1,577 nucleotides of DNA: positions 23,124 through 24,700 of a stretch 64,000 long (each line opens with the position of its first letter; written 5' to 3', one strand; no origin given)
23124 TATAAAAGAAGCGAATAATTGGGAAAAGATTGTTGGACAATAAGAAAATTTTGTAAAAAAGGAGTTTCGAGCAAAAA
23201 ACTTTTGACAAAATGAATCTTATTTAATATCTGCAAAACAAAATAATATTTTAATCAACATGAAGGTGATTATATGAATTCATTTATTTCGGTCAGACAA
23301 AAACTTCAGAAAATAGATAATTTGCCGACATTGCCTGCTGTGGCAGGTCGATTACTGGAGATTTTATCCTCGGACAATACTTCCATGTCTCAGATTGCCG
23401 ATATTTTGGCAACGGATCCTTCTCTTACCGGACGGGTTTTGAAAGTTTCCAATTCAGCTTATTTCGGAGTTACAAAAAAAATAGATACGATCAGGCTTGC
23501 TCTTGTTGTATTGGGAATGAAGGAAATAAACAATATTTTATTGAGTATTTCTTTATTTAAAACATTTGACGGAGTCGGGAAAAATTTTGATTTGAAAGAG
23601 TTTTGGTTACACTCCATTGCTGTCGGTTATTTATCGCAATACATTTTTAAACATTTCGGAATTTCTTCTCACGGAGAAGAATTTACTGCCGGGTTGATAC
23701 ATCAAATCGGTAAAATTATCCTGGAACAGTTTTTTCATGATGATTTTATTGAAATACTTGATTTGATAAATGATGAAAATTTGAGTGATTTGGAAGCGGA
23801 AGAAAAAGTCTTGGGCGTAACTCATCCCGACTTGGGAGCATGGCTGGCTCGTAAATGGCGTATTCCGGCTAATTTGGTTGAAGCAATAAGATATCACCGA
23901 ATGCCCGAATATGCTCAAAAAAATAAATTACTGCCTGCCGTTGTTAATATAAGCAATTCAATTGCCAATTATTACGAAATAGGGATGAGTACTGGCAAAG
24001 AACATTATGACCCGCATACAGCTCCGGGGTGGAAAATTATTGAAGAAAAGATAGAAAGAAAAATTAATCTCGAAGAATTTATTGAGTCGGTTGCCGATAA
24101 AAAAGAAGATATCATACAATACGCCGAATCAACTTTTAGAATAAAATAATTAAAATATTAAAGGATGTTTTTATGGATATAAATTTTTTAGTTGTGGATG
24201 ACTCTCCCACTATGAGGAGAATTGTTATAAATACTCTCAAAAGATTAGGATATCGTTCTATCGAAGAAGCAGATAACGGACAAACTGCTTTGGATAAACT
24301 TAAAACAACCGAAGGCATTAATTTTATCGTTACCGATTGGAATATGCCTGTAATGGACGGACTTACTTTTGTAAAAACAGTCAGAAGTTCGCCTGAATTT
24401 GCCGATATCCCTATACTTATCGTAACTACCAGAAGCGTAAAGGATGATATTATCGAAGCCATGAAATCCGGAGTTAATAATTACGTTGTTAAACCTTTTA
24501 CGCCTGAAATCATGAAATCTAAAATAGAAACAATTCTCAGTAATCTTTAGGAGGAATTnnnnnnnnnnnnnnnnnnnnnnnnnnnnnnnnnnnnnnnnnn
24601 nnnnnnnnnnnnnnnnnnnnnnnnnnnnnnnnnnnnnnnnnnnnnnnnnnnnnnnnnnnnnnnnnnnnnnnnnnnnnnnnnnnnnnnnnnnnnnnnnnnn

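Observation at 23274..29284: Kinase-poor Che-like cassette (HDOD, CheY, CheZ-like, REC, 89-aa protein, REC, soluble PAS kinase, sigma-54 EBP) with no CheA, CheW or MCP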

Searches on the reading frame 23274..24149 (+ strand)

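Call 3: search_protein_families(library=pfam, proteins=[window:23274-24149:+], max_evalue=0.01)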
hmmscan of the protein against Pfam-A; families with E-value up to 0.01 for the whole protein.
window:23274-24149:+ (291 aa): 2 families
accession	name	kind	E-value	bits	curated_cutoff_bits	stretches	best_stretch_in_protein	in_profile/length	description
PF08668.18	HDOD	-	6.9e-59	199.1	22.9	1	17-210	1-195/196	HDOD domain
PF01966.28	HD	-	8.7e-05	23.2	22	1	113-215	4-92/116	HD domain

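Call 4: search_protein_families(library=ncbifam, proteins=[window:23274-24149:+], max_evalue=0.01)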
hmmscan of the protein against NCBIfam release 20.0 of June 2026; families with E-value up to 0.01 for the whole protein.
window:23274-24149:+ (291 aa): 1 family
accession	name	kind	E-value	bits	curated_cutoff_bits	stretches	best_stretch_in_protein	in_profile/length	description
TIGR00277.1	HDIG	domain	1.6e-05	24.7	27.6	1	112-208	7-81/84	HDIG domain-containing metalloprotein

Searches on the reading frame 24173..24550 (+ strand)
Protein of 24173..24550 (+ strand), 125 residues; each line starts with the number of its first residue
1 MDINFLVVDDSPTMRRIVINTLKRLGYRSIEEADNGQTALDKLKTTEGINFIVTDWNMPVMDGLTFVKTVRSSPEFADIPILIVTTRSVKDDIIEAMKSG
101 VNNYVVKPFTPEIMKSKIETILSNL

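Call 3: search_protein_families(library=pfam, proteins=[window:24173-24550:+], max_evalue=0.01)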
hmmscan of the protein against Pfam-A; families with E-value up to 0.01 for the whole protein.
window:24173-24550:+ (125 aa): 1 family
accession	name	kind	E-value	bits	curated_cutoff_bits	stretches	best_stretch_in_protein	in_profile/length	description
PF00072.30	Response_reg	-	2.4e-27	95.7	30.2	1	6-118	2-110/111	Response regulator receiver domain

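Call 4: search_protein_families(library=ncbifam, proteins=[window:24173-24550:+], max_evalue=0.01)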
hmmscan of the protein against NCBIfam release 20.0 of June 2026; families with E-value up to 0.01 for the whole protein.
window:24173-24550:+ (125 aa): 98 families (the best 25 are shown)
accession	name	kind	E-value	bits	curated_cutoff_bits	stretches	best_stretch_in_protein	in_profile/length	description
NF007901.0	PRK10610.1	equivalog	6.2e-39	133.1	189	1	2-124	5-126/129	chemotaxis response regulator CheY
NF041866.1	EpsW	equivalog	4.3e-23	81.4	200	1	5-123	8-126/131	exopolysaccharide biosynthesis response regulator EpsW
TIGR02154.1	PhoB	equivalog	4.3e-22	78.5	296.2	1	3-122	3-120/226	phosphate regulon transcriptional regulator PhoB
NF045944.1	ResRegRpaBCyano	equivalog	7.8e-20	71.2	330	1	6-123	1-113/229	response regulator transcription factor RpaB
NF008099.0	PRK10841.1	equivalog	4.4e-19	67.8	920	1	2-119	824-937/949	two-component system sensor histidine kinase RcsC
NF041733.1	resp_reg_CseB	equivalog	2.7e-18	66.2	350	1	5-122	3-115/228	two-component system response regulator CseB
NF047465.1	hybrid_HK_LvrA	exception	2e-17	62.5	1200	1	5-119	470-581/819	hybrid histidine kinase/response regulator LvrA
NF007005.1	PRK09468.1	equivalog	7.4e-17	61.6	331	1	5-122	6-119/237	osmolarity response regulator transcription factor OmpR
NF053854.1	RespRegPhoBBctds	equivalog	7.6e-17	61.4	270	1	6-123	2-116/225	two-component system response regulator PhoB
NF051850.1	RespRegRprY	equivalog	1.1e-16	61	370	1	5-123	7-121/234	response regulator transcription factor RprY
NF007546.0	PRK10161.1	equivalog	1.4e-16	60.8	471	1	4-122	4-120/229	phosphate response regulator transcription factor PhoB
NF040689.1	MtrAB_MtrA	equivalog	1.4e-16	60.5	300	1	6-122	2-113/219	MtrAB system response regulator MtrA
NF007982.1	PRK10710.1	equivalog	2e-16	60.3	380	1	4-123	9-123/235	envelope stress response regulator BaeR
NF001965.0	PRK00742.1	subfamily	2e-16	60.1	293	1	2-112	3-112/357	chemotaxis-specific protein-glutamate methyltransferase CheB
NF007969.0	PRK10693.1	equivalog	7.4e-16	58.1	329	1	4-110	9-111/337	two-component system response regulator RssB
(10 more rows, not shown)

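Call 67: search_solved_structures(query=window:24173-24550:+, max_evalue=1e-15, show_alignments=1)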
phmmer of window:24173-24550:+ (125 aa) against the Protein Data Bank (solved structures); distinct sequences matched with E-value up to 1e-15: 64 (the best 60 are shown).
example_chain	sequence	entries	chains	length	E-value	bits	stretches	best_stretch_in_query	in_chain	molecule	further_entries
3gwg_A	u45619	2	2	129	1.2e-39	138.2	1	4-123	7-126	Chemotaxis protein cheY homolog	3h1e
3h1g_A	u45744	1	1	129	5.8e-39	136.1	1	4-123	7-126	Chemotaxis protein cheY homolog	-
3h1f_A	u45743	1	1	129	1.6e-38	134.7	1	4-123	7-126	Chemotaxis protein cheY homolog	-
3myy_A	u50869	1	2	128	1.1e-34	122.3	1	2-123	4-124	Chemotaxis protein cheY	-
3oo0_A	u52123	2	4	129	1.1e-34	122.3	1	2-123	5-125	Chemotaxis protein CheY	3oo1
3fft_A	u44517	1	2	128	1.5e-34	121.9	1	2-123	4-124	Chemotaxis protein cheY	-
3olw_A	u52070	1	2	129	2.9e-34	120.9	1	2-123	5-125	Chemotaxis protein CheY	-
2che_A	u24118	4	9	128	5.4e-34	120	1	2-123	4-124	CHEY | Chemotaxis protein cheY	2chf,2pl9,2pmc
2fka_A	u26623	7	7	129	5.5e-34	120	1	2-123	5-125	Chemotaxis protein cheY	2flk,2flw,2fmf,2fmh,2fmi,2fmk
2chy_A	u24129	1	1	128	1e-33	119.1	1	2-123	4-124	CHEY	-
1jbe_A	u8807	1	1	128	1e-33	119.1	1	2-123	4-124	Chemotaxis protein CheY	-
3olx_A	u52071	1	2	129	1.1e-33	119.1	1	2-123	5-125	Chemotaxis protein CheY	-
1a0o_A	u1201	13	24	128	1.4e-33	118.7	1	2-123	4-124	CHEY | CHEMOTAXIS CHEY PROTEIN | CHEMOTAXIS PROTEIN CHEY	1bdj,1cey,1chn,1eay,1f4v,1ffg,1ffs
1djm_A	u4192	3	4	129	1.5e-33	118.6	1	2-123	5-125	CHEMOTAXIS PROTEIN Y | Chemotaxis protein cheY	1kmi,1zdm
1cye_A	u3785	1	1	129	1.5e-33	118.6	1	2-123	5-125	CHEY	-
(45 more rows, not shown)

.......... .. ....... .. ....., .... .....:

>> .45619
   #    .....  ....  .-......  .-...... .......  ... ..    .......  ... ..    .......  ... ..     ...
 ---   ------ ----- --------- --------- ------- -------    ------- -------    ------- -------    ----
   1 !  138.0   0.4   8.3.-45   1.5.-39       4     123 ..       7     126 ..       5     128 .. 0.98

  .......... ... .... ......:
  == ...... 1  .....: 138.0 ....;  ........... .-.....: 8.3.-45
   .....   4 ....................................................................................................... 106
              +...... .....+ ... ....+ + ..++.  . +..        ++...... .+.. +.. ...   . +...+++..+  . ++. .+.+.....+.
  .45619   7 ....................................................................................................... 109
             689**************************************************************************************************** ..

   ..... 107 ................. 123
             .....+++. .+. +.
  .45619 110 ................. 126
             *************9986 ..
